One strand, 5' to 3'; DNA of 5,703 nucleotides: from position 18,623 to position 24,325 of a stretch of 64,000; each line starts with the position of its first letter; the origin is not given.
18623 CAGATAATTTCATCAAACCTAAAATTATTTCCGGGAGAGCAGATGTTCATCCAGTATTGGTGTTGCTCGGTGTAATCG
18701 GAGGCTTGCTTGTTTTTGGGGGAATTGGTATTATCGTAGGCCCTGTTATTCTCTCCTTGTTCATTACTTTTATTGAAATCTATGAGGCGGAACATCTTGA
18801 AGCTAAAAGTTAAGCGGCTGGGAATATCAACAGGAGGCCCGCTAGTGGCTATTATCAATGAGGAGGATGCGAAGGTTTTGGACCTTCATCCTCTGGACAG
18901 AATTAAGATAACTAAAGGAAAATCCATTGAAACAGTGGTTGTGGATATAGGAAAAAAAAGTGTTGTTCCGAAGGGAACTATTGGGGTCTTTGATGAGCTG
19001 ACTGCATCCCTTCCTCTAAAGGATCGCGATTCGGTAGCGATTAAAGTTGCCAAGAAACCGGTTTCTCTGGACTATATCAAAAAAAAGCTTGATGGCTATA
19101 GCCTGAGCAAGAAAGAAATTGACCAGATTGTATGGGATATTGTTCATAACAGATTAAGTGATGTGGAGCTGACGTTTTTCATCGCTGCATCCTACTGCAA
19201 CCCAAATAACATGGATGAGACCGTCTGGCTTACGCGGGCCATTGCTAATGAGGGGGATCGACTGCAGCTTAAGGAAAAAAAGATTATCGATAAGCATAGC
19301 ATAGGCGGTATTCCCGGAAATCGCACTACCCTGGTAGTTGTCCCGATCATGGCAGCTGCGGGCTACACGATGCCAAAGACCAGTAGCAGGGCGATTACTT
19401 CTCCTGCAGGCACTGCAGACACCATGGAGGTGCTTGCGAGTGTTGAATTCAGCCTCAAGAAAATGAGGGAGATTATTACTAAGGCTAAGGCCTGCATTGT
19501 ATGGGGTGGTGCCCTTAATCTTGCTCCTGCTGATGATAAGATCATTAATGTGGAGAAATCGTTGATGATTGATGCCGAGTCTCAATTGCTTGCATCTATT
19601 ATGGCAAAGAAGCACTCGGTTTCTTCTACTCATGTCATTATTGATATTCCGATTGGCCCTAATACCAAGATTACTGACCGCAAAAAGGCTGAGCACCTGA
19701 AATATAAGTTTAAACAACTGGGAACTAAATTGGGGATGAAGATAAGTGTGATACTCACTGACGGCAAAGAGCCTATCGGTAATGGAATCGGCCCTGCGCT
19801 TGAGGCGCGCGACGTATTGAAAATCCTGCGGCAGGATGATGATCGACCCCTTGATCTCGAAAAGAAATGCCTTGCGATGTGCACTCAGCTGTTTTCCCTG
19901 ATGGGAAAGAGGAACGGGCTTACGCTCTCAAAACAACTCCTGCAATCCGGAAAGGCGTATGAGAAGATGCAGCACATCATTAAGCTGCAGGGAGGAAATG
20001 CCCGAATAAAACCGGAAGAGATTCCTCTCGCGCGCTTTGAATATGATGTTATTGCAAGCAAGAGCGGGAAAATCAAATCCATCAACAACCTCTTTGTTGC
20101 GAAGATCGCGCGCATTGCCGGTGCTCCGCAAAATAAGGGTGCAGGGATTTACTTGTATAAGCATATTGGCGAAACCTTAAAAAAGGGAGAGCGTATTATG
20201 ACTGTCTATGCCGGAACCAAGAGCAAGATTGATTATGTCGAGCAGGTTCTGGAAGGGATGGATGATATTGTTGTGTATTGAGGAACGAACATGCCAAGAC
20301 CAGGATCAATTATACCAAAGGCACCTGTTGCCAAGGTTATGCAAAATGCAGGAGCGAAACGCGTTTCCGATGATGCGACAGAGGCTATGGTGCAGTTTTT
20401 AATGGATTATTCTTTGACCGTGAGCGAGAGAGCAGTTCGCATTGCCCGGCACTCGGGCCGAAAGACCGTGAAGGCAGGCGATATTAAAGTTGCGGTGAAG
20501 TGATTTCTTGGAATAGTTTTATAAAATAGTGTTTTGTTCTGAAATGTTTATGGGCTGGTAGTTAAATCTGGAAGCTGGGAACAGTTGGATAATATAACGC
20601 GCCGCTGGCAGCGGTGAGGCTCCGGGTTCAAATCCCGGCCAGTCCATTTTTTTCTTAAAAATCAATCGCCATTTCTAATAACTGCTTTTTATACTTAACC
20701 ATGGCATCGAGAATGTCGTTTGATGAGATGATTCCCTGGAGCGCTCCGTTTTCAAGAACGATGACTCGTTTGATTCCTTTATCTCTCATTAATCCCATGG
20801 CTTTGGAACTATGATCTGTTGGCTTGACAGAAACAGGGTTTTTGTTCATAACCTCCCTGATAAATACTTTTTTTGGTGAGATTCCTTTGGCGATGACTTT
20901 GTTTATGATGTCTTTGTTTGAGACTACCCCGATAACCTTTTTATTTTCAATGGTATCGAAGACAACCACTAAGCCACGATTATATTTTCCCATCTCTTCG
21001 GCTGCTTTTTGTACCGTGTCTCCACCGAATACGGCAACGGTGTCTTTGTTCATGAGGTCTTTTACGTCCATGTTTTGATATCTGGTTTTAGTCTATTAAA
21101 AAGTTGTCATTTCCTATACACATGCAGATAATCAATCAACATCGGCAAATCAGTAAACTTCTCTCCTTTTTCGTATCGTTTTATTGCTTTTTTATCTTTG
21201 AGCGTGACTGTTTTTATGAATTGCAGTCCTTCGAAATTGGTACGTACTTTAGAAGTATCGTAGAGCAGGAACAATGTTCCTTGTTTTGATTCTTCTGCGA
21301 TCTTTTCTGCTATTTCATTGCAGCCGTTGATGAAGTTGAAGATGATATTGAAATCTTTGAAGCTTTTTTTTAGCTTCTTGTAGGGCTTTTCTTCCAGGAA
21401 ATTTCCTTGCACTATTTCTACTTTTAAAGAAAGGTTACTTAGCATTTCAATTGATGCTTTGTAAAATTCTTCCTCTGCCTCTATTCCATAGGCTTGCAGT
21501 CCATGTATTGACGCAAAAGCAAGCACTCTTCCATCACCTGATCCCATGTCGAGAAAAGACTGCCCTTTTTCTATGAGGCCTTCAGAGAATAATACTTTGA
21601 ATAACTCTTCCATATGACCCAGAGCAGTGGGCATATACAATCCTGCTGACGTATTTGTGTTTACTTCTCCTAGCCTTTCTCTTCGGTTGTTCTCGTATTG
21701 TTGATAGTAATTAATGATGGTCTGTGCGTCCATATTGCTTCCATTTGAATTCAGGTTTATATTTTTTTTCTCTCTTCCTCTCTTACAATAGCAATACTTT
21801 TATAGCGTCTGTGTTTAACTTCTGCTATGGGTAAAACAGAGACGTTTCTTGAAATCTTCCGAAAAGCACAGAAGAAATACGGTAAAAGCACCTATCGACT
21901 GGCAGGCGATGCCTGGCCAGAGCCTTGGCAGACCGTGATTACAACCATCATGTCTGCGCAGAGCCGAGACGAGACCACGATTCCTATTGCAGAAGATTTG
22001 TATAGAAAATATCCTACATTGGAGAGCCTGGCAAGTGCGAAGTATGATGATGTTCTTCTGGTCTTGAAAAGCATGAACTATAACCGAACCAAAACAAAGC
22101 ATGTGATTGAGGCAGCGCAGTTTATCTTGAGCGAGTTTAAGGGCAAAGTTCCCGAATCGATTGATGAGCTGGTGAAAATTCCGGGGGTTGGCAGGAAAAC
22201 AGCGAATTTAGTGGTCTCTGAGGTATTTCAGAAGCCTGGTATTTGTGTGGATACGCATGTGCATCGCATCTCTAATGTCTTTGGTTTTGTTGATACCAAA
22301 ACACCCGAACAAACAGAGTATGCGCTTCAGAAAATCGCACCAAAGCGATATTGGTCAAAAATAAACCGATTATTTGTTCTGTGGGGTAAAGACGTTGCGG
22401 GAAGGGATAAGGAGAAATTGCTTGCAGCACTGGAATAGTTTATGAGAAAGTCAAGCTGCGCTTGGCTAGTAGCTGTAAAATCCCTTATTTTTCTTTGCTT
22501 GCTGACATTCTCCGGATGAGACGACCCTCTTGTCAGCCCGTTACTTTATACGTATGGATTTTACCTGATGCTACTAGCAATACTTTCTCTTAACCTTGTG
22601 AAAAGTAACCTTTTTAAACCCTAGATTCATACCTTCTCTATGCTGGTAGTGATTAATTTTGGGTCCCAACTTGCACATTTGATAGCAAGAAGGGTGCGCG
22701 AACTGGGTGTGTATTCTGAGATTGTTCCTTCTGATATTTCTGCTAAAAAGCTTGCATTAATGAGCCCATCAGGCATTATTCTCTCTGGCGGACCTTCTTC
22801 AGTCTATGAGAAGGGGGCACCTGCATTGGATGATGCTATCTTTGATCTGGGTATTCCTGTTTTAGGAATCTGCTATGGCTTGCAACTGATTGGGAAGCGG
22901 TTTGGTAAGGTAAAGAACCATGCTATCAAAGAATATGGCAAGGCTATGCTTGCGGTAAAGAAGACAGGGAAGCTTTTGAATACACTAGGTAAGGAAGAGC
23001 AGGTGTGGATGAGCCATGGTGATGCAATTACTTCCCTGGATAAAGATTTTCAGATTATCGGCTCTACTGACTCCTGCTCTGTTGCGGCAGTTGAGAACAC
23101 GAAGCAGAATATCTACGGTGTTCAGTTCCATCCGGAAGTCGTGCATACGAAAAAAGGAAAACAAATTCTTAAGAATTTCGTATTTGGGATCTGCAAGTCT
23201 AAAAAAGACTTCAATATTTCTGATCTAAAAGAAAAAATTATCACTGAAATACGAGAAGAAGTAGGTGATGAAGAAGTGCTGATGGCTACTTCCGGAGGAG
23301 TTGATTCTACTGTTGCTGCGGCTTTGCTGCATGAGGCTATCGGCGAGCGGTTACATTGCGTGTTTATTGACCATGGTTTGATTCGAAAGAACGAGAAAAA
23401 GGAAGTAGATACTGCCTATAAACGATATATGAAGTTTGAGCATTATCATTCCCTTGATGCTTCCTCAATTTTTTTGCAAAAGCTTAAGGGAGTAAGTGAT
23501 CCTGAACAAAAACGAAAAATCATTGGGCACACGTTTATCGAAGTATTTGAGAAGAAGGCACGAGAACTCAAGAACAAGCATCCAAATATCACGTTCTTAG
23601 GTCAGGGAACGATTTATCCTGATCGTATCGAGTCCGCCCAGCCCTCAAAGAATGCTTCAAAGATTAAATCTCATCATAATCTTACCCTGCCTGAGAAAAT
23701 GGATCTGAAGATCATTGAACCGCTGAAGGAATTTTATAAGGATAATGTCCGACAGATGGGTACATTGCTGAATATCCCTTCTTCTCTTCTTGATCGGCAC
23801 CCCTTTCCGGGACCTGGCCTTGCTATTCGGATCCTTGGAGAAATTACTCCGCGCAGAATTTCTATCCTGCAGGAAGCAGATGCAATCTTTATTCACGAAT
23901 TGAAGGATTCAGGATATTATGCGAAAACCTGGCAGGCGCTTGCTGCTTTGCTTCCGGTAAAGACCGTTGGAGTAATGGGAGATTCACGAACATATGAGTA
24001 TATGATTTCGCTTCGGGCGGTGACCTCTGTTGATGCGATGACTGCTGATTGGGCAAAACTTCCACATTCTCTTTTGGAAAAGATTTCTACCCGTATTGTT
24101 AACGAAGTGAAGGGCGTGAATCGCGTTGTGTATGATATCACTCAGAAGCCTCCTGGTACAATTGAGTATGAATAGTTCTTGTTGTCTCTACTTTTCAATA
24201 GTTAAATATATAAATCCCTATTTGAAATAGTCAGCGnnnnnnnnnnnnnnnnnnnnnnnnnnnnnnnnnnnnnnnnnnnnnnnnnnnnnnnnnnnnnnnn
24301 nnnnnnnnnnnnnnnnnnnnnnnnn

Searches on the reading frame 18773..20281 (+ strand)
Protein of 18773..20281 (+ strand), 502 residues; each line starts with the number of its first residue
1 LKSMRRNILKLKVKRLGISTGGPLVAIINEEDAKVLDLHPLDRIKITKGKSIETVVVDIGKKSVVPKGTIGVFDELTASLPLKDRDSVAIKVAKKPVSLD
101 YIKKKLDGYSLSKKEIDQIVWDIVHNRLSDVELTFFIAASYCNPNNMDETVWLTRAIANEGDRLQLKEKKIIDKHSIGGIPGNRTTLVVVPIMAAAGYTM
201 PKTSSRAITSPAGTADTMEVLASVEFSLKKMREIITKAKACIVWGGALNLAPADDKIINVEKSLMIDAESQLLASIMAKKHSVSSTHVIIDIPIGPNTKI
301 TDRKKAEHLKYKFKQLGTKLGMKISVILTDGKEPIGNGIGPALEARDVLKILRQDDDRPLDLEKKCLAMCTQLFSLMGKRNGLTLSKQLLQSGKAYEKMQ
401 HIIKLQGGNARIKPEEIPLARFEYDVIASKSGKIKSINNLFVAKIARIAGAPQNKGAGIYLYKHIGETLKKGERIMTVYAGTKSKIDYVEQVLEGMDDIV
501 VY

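Call 71: search_protein_families(library=pfam, proteins=[window:18773-20281:+], max_evalue=0.00001)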
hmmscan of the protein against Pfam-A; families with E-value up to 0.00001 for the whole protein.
window:18773-20281:+ (502 aa): 3 families
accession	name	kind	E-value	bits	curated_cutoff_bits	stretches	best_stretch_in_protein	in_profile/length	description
PF02885.22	Glycos_trans_3N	-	1e-10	41.7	26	1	100-159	2-61/63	Glycosyl transferase family, helical bundle domain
PF00591.27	Glycos_transf_3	-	2.8e-10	40.7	27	1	169-266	2-100/253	Glycosyl transferase family, a/b domain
PF07831.19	PYNP_C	-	9.6e-09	35.2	27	1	434-493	2-68/75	Pyrimidine nucleoside phosphorylase C-terminal domain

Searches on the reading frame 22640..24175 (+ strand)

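Call 21: search_protein_families(library=pfam, proteins=[window:22640-24175:+], max_evalue=0.001)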
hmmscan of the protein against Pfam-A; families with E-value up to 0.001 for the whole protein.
window:22640-24175:+ (511 aa): 5 families
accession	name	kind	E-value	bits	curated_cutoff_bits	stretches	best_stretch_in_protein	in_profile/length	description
PF00117.34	GATase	-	4.8e-46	157.3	22.8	1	3-182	1-188/190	Glutamine amidotransferase class-I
PF00958.27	GMP_synt_C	-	1.2e-43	147.5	27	1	420-510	2-92/92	GMP synthase C terminal domain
PF07722.19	Peptidase_C26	-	2.5e-11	44.2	20.5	1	63-166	97-219/219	Peptidase C26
PF02540.23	NAD_synthase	-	5.5e-08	32.7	21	1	199-257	7-66/242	NAD synthase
PF03054.22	tRNA_Me_trans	-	0.00034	20.8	20.6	0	212-251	2-40/202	tRNA methyl transferase HUP domain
